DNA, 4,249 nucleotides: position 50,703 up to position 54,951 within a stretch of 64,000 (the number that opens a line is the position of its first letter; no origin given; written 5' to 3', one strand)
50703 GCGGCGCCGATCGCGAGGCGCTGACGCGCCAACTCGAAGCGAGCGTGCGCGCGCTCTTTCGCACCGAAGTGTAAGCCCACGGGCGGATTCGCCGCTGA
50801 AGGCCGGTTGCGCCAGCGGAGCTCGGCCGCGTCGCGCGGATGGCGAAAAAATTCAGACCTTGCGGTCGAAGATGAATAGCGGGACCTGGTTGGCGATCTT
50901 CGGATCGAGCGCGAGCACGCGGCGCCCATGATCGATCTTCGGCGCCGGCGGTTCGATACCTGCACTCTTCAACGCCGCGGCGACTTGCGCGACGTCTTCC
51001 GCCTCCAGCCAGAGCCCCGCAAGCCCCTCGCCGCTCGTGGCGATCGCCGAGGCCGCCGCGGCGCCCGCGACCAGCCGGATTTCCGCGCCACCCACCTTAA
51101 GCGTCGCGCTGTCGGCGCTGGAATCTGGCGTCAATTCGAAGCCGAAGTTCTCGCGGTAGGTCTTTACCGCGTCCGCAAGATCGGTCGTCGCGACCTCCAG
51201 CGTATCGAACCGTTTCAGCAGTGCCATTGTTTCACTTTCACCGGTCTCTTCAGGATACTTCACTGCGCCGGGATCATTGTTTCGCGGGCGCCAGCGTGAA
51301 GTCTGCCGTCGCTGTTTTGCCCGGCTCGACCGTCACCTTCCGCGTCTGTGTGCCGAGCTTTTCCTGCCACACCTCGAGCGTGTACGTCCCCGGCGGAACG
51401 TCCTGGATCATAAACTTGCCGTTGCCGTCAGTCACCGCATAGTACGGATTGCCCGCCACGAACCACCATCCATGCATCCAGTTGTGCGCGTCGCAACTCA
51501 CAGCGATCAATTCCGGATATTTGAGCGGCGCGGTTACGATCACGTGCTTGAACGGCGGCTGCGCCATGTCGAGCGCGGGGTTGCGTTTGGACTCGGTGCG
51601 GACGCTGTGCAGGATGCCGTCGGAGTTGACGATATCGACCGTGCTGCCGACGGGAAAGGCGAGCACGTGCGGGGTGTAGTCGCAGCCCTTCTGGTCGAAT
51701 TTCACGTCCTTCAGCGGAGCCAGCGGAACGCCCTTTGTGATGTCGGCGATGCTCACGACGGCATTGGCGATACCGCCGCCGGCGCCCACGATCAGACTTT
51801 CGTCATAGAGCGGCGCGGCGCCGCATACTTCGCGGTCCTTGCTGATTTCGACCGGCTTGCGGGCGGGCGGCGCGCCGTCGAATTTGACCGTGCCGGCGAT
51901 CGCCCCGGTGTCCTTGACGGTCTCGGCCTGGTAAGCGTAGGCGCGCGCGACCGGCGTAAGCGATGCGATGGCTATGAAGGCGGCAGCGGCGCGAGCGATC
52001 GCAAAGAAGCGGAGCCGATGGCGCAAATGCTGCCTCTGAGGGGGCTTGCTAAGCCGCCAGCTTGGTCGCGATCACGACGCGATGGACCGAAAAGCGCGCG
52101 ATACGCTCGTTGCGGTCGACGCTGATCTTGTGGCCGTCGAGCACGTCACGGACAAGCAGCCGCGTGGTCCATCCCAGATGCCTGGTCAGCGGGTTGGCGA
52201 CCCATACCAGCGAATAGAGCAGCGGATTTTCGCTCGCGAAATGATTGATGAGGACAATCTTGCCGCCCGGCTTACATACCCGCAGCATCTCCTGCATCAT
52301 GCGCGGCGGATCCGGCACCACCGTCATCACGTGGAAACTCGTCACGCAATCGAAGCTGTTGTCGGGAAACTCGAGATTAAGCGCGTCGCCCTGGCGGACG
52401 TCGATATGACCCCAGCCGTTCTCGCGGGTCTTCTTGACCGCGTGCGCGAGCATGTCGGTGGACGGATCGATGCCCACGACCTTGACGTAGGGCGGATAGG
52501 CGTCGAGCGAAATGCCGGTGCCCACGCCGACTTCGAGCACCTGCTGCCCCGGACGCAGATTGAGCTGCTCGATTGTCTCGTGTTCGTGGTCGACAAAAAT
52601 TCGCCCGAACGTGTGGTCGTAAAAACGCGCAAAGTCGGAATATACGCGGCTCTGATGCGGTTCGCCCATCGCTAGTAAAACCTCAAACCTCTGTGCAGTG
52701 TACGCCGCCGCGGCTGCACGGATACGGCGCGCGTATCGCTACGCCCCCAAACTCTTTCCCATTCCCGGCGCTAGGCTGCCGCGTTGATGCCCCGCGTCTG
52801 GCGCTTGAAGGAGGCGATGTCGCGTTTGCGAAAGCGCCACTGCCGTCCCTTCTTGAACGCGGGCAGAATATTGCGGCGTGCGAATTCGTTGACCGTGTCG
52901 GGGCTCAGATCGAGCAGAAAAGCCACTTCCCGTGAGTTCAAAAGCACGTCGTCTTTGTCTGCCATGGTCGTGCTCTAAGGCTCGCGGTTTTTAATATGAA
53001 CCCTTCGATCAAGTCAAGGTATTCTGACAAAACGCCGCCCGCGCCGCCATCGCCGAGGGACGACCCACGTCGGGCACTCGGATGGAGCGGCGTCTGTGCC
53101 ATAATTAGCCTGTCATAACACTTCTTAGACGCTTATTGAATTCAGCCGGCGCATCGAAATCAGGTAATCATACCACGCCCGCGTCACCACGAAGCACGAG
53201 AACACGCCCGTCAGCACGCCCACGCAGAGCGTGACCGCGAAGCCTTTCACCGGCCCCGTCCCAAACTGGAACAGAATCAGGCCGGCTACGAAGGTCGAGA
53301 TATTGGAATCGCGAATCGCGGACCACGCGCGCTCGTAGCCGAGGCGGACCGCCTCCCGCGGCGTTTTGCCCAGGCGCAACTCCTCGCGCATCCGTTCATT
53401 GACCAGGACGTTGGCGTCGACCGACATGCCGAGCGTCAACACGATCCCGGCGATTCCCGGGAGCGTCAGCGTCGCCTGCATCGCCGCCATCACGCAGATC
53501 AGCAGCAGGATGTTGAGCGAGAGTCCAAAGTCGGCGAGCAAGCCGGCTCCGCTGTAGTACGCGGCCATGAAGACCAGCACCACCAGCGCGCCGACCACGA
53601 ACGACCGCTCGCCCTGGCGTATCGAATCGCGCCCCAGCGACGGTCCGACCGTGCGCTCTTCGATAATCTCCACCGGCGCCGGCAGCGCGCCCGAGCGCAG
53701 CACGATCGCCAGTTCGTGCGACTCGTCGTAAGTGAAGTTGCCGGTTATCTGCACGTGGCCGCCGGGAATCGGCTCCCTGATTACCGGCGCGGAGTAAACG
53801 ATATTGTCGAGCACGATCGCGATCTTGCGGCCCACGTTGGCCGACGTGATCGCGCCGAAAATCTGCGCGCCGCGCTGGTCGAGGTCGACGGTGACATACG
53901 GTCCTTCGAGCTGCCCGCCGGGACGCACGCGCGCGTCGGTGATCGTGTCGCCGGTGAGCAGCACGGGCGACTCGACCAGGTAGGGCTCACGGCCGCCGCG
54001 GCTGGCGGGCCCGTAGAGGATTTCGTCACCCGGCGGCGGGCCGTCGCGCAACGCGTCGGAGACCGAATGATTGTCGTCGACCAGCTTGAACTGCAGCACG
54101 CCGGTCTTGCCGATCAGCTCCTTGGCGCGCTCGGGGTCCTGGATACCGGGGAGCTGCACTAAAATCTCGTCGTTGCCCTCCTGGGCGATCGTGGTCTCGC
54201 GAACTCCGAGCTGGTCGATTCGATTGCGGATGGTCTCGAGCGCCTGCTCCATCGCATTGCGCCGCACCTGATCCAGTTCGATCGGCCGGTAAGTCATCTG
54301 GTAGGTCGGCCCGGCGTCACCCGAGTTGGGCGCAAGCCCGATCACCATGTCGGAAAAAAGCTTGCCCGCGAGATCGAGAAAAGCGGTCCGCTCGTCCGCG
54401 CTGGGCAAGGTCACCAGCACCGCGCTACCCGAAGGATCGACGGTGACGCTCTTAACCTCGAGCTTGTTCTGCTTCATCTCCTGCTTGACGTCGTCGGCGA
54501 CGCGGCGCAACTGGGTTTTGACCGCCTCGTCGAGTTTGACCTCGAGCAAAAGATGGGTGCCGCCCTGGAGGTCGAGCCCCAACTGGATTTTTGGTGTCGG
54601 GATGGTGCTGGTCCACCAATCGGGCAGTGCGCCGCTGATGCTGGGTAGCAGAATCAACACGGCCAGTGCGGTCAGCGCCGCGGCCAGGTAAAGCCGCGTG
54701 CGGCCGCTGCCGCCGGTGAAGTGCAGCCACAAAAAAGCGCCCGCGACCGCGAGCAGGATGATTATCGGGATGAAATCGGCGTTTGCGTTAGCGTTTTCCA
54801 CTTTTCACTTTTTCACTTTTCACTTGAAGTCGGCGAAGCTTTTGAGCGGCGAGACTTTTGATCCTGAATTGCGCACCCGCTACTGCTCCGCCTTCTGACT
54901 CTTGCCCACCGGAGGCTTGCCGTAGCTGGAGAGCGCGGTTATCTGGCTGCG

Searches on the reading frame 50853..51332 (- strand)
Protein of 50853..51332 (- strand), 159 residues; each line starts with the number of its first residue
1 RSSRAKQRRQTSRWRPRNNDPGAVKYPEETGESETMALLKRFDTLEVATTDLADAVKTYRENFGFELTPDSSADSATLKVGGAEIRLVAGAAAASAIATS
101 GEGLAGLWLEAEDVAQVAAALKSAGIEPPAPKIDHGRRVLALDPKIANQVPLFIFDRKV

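Call 20: search_protein_families(library=pfam, proteins=[window:50853-51332:-], max_evalue=0.001)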
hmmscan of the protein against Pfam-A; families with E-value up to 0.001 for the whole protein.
window:50853-51332:- (159 aa): 3 families
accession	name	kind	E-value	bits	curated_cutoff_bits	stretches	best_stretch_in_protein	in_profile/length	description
PF00903.31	Glyoxalase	-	6.3e-09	36.7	20.6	1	41-134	1-101/121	Glyoxalase/Bleomycin resistance protein/Dioxygenase superfamily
PF13669.12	Glyoxalase_4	-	9.8e-06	26.3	27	1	46-128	4-93/109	Glyoxalase/Bleomycin resistance protein/Dioxygenase superfamily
PF13468.12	Glyoxalase_3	-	5.9e-05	23.6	25.1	0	47-136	6-103/176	Glyoxalase-like domain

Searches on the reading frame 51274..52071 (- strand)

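Call 20: search_protein_families(library=pfam, proteins=[window:51274-52071:-], max_evalue=0.001)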
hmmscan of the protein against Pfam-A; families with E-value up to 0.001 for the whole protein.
window:51274-52071:- (265 aa): 4 families
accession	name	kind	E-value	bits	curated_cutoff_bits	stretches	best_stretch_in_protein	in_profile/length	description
PF13620.12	CarboxypepD_reg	-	6.4e-12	46.1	32.3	1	209-260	29-81/82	Carboxypeptidase regulatory-like domain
PF14686.12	fn3_3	-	1.9e-10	40.8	24.4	1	207-255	24-74/75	Polysaccharide lyase family 4, domain II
PF13715.12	CarbopepD_reg_2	-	1.1e-06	29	32.2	1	208-263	24-79/88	CarboxypepD_reg-like domain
PF09430.16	EMC7_beta-sandw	-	7.3e-05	23.4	26.6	1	210-256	21-67/122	ER membrane protein complex subunit 7, beta-sandwich domain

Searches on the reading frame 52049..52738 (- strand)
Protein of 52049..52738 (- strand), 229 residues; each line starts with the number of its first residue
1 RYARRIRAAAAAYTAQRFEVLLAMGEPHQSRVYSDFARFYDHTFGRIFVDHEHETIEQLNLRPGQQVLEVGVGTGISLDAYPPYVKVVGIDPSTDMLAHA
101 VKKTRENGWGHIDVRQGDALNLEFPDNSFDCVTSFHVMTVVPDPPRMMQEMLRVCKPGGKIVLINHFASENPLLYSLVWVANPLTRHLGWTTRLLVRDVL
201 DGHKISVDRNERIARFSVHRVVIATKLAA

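Call 20: search_protein_families(library=pfam, proteins=[window:52049-52738:-], max_evalue=0.001)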
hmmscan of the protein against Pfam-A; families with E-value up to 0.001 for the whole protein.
window:52049-52738:- (229 aa): 10 families
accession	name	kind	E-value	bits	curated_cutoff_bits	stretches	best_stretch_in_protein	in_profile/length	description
PF08241.18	Methyltransf_11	-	4.5e-25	88.6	21.2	1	68-163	1-95/95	Methyltransferase domain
PF13649.12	Methyltransf_25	-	9.6e-23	81.1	27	1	67-159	1-97/97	Methyltransferase domain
PF13847.12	Methyltransf_31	-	9.3e-18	64.7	27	1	62-167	2-113/145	Methyltransferase domain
PF01209.24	Ubie_methyltran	-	1e-17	64.7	20.1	1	54-174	38-162/233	ubiE/COQ5 methyltransferase family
PF13489.12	Methyltransf_23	-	4.6e-16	59.4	27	1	61-187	20-141/164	Methyltransferase domain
PF08242.18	Methyltransf_12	-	1.3e-15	58.3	30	1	68-161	1-98/98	Methyltransferase domain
PF07021.18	MetW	-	5.1e-07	29.9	21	1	53-156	4-103/193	Methionine biosynthesis protein MetW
PF01135.25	PCMT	-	2.4e-06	27.9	20.3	1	55-163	65-171/210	Protein-L-isoaspartate(D-aspartate) O-methyltransferase (PCMT)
PF20922.3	Anamorsin_N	-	0.00016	21.8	27.1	1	109-168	31-92/163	Anamorsin, N-terminal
PF02353.26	CMAS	-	0.00016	21.5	27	1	54-159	53-160/273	Mycolic acid cyclopropane synthetase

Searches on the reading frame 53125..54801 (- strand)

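Call 49: search_protein_families(library=pfam, proteins=[window:53125-54801:-], max_evalue=0.00001)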
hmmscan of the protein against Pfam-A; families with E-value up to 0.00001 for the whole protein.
window:53125-54801:- (558 aa): 3 families
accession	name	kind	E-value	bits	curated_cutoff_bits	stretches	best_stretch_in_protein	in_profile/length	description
PF22599.2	SecDF_P1_head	-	1.7e-36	125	27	1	270-375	9-114/114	SecDF, P1 head subdomain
PF21760.3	SecD_1st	-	4.6e-27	93.7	27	1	184-243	1-60/60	Protein translocase subunit SecDF, P1 domain, N-terminal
PF02355.23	SecD_SecF_C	-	1.4e-16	60.9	20.5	1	377-539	13-178/189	Protein export membrane protein SecD/SecF, C-terminal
